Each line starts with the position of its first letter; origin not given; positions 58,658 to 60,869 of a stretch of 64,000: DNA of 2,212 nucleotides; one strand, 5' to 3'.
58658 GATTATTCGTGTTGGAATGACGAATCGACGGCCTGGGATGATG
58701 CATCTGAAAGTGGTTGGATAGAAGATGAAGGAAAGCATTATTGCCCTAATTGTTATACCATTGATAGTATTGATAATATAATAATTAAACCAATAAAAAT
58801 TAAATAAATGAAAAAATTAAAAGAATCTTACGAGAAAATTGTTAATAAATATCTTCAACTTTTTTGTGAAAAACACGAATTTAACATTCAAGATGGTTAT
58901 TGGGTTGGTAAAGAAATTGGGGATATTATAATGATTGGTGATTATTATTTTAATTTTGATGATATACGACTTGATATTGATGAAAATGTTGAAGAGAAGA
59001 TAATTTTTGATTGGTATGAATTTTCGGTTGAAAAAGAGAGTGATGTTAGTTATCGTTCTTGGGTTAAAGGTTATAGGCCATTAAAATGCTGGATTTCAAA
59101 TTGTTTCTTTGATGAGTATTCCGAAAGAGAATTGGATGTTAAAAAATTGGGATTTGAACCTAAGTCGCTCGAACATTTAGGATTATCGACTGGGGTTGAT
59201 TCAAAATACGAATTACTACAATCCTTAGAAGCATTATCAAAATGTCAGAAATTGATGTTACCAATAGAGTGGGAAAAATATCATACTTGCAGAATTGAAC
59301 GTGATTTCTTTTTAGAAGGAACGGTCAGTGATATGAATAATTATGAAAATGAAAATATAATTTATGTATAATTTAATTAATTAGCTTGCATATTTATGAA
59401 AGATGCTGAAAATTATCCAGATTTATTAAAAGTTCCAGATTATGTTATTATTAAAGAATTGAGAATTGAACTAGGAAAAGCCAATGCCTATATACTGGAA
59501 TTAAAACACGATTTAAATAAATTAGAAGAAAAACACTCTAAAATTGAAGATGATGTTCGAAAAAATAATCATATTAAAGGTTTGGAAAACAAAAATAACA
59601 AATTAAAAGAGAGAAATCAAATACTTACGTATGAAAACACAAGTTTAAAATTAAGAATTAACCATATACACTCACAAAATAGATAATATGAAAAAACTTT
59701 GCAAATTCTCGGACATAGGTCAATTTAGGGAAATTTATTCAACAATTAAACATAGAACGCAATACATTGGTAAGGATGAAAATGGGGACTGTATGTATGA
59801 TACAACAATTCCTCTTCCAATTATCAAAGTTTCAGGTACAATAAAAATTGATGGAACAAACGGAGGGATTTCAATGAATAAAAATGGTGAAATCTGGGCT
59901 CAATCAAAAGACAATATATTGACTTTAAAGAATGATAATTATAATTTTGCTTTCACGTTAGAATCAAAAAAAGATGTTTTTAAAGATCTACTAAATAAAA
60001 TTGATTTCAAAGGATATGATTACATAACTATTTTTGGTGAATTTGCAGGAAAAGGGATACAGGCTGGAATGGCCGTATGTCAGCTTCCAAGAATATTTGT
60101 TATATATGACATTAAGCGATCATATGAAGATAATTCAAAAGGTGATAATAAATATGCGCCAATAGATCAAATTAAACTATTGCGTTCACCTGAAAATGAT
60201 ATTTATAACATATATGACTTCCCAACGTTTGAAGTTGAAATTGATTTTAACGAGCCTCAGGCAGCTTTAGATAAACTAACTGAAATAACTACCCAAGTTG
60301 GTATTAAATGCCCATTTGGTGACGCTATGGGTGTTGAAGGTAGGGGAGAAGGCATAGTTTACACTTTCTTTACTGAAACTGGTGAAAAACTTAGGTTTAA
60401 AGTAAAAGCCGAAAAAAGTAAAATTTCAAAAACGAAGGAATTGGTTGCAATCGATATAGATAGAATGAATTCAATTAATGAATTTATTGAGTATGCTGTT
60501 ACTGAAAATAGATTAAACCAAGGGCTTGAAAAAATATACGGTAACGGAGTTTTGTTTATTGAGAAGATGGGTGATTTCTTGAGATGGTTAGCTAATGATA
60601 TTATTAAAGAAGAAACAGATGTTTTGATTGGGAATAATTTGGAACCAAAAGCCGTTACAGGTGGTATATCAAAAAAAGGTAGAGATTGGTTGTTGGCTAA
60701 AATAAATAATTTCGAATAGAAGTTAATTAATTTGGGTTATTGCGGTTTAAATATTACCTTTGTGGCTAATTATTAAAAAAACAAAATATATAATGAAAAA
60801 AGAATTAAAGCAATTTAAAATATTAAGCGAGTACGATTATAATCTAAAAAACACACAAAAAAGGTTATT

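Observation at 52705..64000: RNA end-healing and sealing gene set with unexplained accessory enzymes (2H phosphoesterase, Rnl2-like ligase, GNAT, amidohydrolase, two calcineurin-like phosphatases)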

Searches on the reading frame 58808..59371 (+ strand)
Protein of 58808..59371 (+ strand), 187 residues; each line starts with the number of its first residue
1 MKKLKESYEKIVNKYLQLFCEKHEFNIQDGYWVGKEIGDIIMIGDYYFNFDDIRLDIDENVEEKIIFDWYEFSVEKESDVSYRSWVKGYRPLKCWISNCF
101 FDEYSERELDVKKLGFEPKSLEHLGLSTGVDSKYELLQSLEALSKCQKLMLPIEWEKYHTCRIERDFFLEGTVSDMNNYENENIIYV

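Call 3: search_protein_families(library=pfam, proteins=[window:58808-59371:+], max_evalue=0.1)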
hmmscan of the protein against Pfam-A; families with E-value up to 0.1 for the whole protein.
window:58808-59371:+ (187 aa): 1 family
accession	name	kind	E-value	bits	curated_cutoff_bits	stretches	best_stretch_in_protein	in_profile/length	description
PF20347.3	DUF6642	-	0.056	13.5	27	0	5-67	41-104/182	Family of unknown function (DUF6642)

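Call 4: search_protein_families(library=phrogs, proteins=[window:58808-59371:+], max_evalue=0.01)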
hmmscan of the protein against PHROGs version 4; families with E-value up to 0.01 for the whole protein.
window:58808-59371:+ (187 aa): 1 family
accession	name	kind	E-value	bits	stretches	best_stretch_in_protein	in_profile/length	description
phrog_35741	-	unknown function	5.9e-15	56.5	1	3-90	9-102/138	-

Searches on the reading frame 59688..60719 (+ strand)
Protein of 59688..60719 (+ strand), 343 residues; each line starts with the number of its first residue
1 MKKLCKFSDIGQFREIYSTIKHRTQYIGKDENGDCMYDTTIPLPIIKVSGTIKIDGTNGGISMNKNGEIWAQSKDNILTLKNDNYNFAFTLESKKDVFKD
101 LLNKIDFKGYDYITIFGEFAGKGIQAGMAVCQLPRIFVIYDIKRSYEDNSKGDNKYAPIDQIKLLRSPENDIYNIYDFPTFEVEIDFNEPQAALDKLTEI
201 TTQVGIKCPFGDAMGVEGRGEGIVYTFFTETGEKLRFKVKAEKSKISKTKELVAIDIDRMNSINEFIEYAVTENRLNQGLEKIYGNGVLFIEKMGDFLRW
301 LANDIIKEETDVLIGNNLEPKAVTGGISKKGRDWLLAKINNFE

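Call 3: search_protein_families(library=pfam, proteins=[window:59688-60719:+], max_evalue=0.1)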
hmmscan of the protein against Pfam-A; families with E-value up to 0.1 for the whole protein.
window:59688-60719:+ (343 aa): 1 family
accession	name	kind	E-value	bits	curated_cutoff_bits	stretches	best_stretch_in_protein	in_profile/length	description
PF09414.15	RNA_ligase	-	4.5e-11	43.6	27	1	48-240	3-171/171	RNA ligase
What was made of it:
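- Checked: Ligase, 59688-60719: Pfam RNA_ligase E 4.5e-11 (call 3).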

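Call 4: search_protein_families(library=phrogs, proteins=[window:59688-60719:+], max_evalue=0.01)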
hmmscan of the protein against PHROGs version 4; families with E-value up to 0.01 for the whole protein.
window:59688-60719:+ (343 aa): 2 families
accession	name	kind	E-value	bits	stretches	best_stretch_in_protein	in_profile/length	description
phrog_548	-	DNA, RNA and nucleotide metabolism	9.8e-49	167.3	1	29-340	26-340/341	RNA ligase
phrog_21104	-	unknown function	2e-06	28.8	1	163-227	138-203/215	-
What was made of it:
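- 59688..60719 (+): Rnl2-family ATP-dependent RNA ligase, 343 aa, of the diverged PVP-SE1/phiW-14-type clade (phrog_548). Pfam PF09414 E 4.5e-11 (call 3). phrog_548 E 9.8e-49 (call 4).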

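Call 6: search_dna_similar(query=window:59688-60719:+, collection=phages, mode=protein, max_rows=25)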
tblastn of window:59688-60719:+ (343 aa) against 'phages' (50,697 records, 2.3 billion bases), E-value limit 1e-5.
Records with a match: 156; places in all: 157; records where one place covers at least 80% of the query: 151.
Best place of each record, by identity: <60% 156.
By first word of the organism name: Vibrio 44; Klebsiella 29; Salmonella 15; Escherichia 10; Cronobacter 7; Erwinia 6; Bacteriophage 4; Ralstonia 3; Proteus 3; Pseudoalteromonas 3; and 21 more.
By host as written in the record: Vibrio harveyi BAA-1116 32; - 16; Klebsiella pneumoniae 12; Cronobacter sakazakii 7; Klebsiella pneumoniae K23 7; Vibrio campbellii BB120 5; Escherichia sp. 3; Ruegeria pomeroyi DSS-3 3; and 52 more.
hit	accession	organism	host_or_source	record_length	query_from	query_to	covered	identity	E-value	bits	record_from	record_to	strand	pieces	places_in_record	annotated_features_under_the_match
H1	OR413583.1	Salmonella phage SPLA5a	Salmonella enterica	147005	1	340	99%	39.0%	4e-59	211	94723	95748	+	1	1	RNA ligase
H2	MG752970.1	Ralstonia phage RsoM2USA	Ralstonia solanacearum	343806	1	341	99%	38.6%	1e-66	233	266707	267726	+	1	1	hypothetical protein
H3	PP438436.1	Leptolyngbya phage Lbo-JY46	Leptolyngbya boryana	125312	6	336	97%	39.5%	4e-68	237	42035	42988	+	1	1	hypothetical protein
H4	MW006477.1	Salmonella phage GEC_vB_MG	Salmonella enterica Enteritidis SeE.3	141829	1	340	99%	38.4%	7e-59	210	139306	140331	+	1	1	RNA ligase 2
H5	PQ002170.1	Salmonella phage vB_Sen_SG_WM_RUS_R7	Salmonella enterica subsp. enterica ...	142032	1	340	99%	38.4%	7e-59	210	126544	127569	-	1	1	RNA ligase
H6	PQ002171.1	Salmonella phage vB_Sen_SG_WM_SEW_6S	Salmonella enterica subsp. enterica ...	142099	1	340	99%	38.4%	7e-59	210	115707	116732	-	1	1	RNA ligase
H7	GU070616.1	Salmonella phage PVPSE1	Salmonella enteritidis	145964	1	340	99%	38.2%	7e-59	210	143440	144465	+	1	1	239: RnlB RNA ligase 2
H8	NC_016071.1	Salmonella phage PVPSE1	Salmonella enteritidis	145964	1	340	99%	38.2%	7e-59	210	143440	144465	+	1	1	239: RNA ligase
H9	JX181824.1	Salmonella phage SSE121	Baltimore Harbor water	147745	1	340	99%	38.2%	7e-59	210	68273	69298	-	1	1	hypothetical protein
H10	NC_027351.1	Salmonella phage SSE121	Baltimore Harbor water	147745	1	340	99%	38.2%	7e-59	210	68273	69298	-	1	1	RNA ligase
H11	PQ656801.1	Cronobacter phage Csp-D17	Cronobacter sakazakii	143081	3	340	99%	38.2%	9e-59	210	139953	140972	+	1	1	record has no annotation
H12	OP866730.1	Cronobacter phage EspYZU15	Cronobacter sakazakii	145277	3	340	99%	38.2%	9e-59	210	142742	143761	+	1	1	hypothetical protein (x2)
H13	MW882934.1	Cronobacter phage EspYZU08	Cronobacter sakazakii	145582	3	340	99%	38.2%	9e-59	210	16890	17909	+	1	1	none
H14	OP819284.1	Cronobacter phage EspYZU12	Cronobacter sakazakii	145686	3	340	99%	38.2%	9e-59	210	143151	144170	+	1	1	hypothetical protein (x2)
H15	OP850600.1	Cronobacter phage EspYZU14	Cronobacter sakazakii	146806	3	340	99%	38.2%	9e-59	210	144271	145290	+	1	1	hypothetical protein (x2)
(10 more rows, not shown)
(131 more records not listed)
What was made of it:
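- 59688..60719 (+): About 38-40% identity to annotated RnlB proteins (call 6).
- Closest known: T4 RNA ligase 2. Different: It has an N-terminal extension of about 18 residues before motif I relative to T4 Rnl2, and it belongs to the PVP-SE1/phiW-14-type clade (call 6).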

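Call 10: find_related_loci(query=window:59688-60719:+, collection=viral_contigs, flank=10000)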
Query window:59688-60719:+ (343 aa) in viral_contigs; peptide patterns used: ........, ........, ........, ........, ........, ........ (x = any residue, [..] = any of these).
5 stretches matched a pattern; 3 encode a relative of the query (tblastn E <= 1e-3); 3 distinct loci.
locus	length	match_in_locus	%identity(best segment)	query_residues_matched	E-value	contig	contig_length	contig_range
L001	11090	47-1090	40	1-340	8e-82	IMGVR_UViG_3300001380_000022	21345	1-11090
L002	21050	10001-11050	37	1-340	6e-66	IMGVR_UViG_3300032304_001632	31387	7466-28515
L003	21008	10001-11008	39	3-339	3e-63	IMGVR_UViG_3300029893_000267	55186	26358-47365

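Call 24: search_solved_structures(query=window:59688-60719:+, max_evalue=0.01, show_alignments=1)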
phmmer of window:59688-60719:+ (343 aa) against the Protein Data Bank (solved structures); distinct sequences matched with E-value up to 0.01: 0.

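Call 27: get_annotated_region(hit=H7, flank=6000)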
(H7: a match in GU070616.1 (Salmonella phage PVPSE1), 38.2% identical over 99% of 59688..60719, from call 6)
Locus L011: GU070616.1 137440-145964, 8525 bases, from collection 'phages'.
description: Salmonella phage PVP-SE1, complete genome.
organism: Salmonella phage PVPSE1 (NCBI taxid 889338)
taxonomy: Viruses; Duplodnaviria; Heunggongvirae; Uroviricota; Caudoviricetes; Vequintavirinae; Seunavirus; Seunavirus PVPSE1
host: Salmonella enteritidis; source: -; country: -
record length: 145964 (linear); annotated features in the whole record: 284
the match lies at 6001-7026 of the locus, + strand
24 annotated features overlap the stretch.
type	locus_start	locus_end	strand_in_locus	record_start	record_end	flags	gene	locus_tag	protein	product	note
CDS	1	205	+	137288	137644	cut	221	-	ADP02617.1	hypothetical protein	-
CDS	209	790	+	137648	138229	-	222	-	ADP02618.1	hypothetical protein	-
CDS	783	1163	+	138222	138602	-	223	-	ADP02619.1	conserved hypothetical protein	similar to YP_002003508.1 hypothetical protein rv5_gp006 from Escherichia phage rv5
CDS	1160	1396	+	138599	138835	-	224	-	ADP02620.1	hypothetical protein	-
CDS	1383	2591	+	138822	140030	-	225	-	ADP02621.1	MoxR ATPase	similar to YP_002003506.1 MoxR ATPase from Escherichia phage rv5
CDS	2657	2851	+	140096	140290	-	226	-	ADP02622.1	conserved hypothetical protein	similar to YP_001836937.1 hypothetical protein AGC_0014 from Enterobacteria phage EPS7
CDS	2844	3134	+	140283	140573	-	227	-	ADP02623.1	hypothetical protein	-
CDS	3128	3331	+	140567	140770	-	228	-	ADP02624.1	hypothetical protein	-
CDS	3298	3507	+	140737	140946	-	229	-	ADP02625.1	hypothetical protein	-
CDS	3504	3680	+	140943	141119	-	230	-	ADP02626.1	hypothetical protein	-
CDS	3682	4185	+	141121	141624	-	231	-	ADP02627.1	HNH endonuclease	similar to NP_858997.1 endonuclease of the HNH family with predicted DNA-binding module in the C-terminus from ...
CDS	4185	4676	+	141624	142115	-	232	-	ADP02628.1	putative phosphatase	similar to YP_002922451.1 Tk.4 conserved hypothetical protein from Enterobacteria phage JS10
CDS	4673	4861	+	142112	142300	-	233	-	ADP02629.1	hypothetical membrane protein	membrane protein with 2 transmembrane domains as shown using TMHMM and Phobius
CDS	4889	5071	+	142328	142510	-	234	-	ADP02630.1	hypothetical protein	-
CDS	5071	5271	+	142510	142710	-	235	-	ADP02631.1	hypothetical protein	-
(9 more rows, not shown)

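Call 28: get_annotated_region(hit=H2, flank=6000)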
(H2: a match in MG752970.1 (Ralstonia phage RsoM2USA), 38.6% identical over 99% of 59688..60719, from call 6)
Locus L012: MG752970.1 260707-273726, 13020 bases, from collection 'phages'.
description: Ralstonia phage RsoM2USA, complete genome.
organism: Ralstonia phage RsoM2USA (NCBI taxid 2070027)
taxonomy: Viruses; Duplodnaviria; Heunggongvirae; Uroviricota; Caudoviricetes
host: Ralstonia solanacearum; source: soil; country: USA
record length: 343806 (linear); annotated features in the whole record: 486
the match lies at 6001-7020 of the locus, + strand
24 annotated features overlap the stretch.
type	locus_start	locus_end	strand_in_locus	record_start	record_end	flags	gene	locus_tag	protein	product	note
CDS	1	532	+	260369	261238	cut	-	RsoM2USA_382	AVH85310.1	hypothetical protein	-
CDS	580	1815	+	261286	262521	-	-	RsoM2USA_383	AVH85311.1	hypothetical protein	-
CDS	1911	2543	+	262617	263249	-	-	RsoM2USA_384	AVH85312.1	hypothetical protein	-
CDS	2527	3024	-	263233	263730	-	-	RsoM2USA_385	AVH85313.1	hypothetical protein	-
CDS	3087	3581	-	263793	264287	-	-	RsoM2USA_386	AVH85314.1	hypothetical protein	-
CDS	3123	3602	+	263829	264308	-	-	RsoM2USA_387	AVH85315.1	hypothetical protein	-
CDS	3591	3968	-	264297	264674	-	-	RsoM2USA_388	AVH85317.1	hypothetical protein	-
CDS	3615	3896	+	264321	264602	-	-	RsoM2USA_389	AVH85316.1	hypothetical protein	-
CDS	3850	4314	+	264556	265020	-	-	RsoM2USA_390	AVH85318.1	hypothetical protein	-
CDS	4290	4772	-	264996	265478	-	-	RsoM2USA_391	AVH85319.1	hypothetical protein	-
CDS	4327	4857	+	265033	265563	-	-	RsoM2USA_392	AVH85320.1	hypothetical protein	-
CDS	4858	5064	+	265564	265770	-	-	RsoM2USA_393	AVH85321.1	hypothetical protein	-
CDS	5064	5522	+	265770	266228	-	-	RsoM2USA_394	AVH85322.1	hypothetical protein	-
CDS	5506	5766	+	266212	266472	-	-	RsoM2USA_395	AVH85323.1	hypothetical protein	-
CDS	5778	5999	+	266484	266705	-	-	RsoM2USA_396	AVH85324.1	hypothetical protein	-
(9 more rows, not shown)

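Call 29: get_annotated_region(hit=H3, flank=6000)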
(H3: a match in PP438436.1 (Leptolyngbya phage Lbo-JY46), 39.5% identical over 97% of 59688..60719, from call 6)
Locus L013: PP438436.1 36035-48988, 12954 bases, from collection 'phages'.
description: Leptolyngbya phage Lbo-JY46, complete genome.
organism: Leptolyngbya phage Lbo-JY46 (NCBI taxid 3128135)
taxonomy: Viruses; Duplodnaviria; Heunggongvirae; Uroviricota; Caudoviricetes
host: Leptolyngbya boryana; source: China; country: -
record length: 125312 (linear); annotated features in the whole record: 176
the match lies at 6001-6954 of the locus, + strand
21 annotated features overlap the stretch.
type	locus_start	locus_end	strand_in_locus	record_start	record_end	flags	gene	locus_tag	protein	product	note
CDS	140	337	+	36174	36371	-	-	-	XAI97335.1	hypothetical protein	-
CDS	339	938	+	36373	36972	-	-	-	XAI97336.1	hypothetical protein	-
CDS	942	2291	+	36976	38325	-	-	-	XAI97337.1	putative DNA polymerase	-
CDS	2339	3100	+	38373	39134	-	-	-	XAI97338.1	LAGLIDADG DNA endonuclease family protein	-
CDS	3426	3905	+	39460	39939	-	-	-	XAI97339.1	hypothetical protein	-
CDS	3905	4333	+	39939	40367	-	-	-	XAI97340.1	hypothetical protein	-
CDS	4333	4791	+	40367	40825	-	-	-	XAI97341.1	hypothetical protein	-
CDS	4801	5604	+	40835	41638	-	-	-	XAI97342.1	hypothetical protein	-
CDS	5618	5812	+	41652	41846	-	-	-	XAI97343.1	hypothetical protein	-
CDS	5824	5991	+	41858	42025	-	-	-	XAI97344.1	hypothetical protein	-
CDS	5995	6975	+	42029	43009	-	-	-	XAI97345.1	hypothetical protein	-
CDS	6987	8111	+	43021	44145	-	-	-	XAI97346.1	hypothetical protein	-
CDS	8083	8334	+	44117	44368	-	-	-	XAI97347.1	hypothetical protein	-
CDS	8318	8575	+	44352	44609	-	-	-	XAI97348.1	hypothetical protein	-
CDS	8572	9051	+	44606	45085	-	-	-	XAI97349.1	hypothetical protein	-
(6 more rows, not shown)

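Call 32: search_solved_structures(query=A2, max_evalue=1, show_alignments=2)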
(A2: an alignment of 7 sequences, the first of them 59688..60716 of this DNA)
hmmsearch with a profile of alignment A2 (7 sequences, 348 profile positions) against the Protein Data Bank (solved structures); distinct sequences matched with E-value up to 1: 16.
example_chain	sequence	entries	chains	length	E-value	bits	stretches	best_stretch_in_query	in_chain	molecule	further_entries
2hvq_A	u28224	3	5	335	1e-11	47.7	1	53-330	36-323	Hypothetical 37.6 kDa protein in Gp24-hoc intergenic region | T4 RNA ligase 2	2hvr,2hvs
1s68_A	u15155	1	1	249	9.3e-10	41.3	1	53-164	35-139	RNA Ligase 2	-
8i3p_A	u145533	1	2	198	0.18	14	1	232-310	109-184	Cytosine deaminase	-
8vll_A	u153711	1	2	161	0.22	13.7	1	231-269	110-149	Cytosine deaminase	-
1uaq_A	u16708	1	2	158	0.26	13.5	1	232-269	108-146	cytosine deaminase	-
8vlm_B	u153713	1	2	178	0.27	13.5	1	231-269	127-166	Cytosine deaminase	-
8vlj_A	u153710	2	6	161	0.27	13.4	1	232-269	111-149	Cytosine deaminase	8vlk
1ox7_A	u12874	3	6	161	0.27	13.4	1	232-269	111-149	Cytosine deaminase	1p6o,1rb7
8i3o_A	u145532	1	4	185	0.3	13.3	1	232-270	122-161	Cytosine deaminase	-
8i3n_A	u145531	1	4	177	0.31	13.2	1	232-269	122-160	Cytosine deaminase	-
9k1k_A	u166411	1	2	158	0.32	13.2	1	233-269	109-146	Cytosine deaminase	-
8vlm_A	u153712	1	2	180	0.33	13.2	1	232-269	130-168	Cytosine deaminase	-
6ckp_A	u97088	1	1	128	0.44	12.7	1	70-150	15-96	Thioredoxin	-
1ysd_A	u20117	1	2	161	0.45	12.7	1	232-270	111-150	Cytosine deaminase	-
2o3k_A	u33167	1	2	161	0.49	12.6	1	233-270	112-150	Cytosine deaminase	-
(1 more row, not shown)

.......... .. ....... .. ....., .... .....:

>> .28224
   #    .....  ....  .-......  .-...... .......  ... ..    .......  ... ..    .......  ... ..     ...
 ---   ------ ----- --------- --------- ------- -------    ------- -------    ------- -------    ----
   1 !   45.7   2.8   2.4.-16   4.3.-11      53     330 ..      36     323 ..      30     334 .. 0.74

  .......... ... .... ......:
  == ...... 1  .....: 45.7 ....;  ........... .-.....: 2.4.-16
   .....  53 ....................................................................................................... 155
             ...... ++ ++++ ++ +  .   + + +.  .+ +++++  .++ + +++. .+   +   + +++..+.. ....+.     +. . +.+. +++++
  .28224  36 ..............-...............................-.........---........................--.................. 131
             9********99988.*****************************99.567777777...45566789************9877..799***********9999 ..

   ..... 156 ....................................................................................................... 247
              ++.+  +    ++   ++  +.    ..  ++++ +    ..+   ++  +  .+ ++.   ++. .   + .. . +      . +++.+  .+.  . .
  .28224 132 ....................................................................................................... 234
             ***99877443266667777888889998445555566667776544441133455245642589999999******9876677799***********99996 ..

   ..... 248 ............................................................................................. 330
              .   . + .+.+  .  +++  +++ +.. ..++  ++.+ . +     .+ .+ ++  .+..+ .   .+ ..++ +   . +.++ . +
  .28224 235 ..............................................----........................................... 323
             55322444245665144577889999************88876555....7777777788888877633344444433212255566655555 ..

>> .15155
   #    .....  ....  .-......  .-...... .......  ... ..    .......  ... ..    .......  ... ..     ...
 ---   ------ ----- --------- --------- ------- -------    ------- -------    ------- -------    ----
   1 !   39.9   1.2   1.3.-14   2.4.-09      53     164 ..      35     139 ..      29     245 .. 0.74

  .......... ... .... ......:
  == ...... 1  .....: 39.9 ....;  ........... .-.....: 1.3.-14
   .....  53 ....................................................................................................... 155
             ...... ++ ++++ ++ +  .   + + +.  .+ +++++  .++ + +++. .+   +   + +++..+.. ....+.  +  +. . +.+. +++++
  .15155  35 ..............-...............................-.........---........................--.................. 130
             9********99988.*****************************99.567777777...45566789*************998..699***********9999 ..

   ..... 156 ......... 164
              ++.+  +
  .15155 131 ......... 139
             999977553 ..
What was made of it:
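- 59688..60719 (+): Clade profile vs T4 Rnl2 2HVQ E 1e-11, covering the NTase and C-terminal domains (call 32).
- On Rnl2-family RNA ligase: The profile alignment to 2HVQ continues through T4 Rnl2 residue 323 (call 32).
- Checked: A clade profile matches T4 Rnl2 2HVQ at E 1e-11 across both domains (call 32).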

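Call 48: search_protein_families(library=ncbifam, proteins=[window:59688-60719:+], max_evalue=0.1)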
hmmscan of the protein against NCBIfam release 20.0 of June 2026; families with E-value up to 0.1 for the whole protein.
window:59688-60719:+ (343 aa): 1 family
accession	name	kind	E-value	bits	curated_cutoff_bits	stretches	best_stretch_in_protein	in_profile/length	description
TIGR02307.1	RNA_lig_RNL2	equivalog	3.1e-06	26.9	197.15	1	53-316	32-298/326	RNA ligase, Rnl2 family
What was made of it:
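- Closest known: T4 RNA ligase 2. Different: Single-sequence phmmer finds no solved structure (call 24), and the TIGR02307 equivalog scores 26.9 bits against a cut-off of 197 (call 48).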
